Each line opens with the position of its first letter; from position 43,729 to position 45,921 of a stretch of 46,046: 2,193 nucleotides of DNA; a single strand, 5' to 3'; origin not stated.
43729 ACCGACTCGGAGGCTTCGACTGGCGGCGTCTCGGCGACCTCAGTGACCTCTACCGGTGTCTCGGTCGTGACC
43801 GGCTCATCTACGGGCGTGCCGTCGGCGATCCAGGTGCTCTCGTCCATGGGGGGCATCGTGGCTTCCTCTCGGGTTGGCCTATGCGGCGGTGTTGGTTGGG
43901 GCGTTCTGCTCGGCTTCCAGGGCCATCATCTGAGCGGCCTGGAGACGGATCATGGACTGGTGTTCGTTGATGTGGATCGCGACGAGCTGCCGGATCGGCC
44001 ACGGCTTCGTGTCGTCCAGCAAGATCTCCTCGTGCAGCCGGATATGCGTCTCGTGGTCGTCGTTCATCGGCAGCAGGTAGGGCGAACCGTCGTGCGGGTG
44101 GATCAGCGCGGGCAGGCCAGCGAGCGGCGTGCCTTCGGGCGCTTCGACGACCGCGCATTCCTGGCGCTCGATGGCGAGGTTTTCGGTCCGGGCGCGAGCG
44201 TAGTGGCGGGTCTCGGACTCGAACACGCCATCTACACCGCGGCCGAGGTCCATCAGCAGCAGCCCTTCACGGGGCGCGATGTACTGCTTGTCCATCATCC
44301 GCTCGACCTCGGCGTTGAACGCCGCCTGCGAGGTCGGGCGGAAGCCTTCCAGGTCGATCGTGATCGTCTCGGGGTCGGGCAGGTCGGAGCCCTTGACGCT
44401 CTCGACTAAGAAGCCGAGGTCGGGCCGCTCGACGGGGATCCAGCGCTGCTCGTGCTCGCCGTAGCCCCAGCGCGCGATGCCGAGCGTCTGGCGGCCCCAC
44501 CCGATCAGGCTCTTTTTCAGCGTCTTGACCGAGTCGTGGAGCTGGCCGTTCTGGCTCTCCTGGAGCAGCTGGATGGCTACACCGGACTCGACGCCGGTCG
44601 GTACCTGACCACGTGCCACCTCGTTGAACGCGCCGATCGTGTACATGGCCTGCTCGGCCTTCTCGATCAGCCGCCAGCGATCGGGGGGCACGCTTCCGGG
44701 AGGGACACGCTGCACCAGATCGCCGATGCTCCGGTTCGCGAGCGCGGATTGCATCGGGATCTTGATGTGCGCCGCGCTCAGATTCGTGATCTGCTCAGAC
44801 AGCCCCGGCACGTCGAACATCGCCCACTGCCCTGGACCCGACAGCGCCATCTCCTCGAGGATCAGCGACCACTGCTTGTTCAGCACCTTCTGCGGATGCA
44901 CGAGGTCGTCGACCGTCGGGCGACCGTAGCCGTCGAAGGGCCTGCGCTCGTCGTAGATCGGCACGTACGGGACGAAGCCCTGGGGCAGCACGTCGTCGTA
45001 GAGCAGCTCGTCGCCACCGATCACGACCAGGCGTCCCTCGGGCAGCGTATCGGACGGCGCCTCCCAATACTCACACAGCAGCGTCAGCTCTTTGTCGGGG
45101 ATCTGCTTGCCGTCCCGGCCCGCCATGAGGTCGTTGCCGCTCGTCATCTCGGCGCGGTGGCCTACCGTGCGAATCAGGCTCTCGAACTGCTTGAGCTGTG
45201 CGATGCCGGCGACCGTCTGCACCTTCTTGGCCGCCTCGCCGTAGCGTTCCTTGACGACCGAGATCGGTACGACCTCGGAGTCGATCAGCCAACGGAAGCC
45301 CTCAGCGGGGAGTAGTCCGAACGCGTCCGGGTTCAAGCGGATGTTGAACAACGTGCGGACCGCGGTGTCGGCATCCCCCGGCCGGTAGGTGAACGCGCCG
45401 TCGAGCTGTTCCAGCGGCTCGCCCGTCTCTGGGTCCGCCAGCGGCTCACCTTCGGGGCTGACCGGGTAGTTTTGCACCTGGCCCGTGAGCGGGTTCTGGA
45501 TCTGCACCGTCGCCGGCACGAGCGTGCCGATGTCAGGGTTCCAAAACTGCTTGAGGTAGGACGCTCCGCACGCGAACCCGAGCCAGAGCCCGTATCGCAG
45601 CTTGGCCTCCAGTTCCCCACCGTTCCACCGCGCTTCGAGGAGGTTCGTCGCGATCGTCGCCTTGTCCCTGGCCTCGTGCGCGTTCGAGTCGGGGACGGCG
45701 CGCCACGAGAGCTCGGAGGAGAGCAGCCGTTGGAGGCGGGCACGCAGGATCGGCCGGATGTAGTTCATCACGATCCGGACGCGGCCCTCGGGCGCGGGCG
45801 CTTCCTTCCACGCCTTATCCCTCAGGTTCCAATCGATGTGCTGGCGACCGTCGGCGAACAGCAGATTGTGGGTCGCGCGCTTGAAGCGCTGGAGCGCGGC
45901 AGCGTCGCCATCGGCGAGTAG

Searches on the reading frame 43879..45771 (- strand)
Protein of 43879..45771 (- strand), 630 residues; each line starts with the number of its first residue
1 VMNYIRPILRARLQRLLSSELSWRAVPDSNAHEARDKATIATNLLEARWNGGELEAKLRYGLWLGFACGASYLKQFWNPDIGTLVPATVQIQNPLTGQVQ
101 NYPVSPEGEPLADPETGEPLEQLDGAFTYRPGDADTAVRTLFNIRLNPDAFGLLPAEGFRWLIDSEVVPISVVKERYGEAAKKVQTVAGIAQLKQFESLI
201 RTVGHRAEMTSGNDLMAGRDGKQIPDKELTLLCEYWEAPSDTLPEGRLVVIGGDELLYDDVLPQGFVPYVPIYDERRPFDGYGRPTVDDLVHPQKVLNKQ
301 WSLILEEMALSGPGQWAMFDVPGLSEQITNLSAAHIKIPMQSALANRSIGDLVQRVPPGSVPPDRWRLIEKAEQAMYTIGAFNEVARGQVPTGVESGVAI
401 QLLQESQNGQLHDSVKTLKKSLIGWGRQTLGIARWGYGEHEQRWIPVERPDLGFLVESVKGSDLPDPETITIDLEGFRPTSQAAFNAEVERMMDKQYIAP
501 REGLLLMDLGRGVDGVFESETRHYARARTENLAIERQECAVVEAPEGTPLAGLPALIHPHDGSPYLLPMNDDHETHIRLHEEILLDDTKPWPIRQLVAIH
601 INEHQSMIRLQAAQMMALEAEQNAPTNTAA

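Call 9: search_protein_families(library=pfam, proteins=[window:43879-45771:-], max_evalue=0.01)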
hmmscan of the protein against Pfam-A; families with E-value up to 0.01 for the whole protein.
window:43879-45771:- (630 aa): 1 family
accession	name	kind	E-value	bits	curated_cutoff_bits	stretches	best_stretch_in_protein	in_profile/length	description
PF16510.12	P22_portal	-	2.2e-11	43.4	26.1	1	222-440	225-448/594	Phage P22-like portal protein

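Call 10: search_protein_families(library=phrogs, proteins=[window:43879-45771:-], max_evalue=0.01)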
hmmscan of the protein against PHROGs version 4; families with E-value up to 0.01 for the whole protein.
window:43879-45771:- (630 aa): 1 family
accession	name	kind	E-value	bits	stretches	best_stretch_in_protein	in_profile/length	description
phrog_156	-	head and packaging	2.9e-14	53.4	1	244-442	269-466/681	portal protein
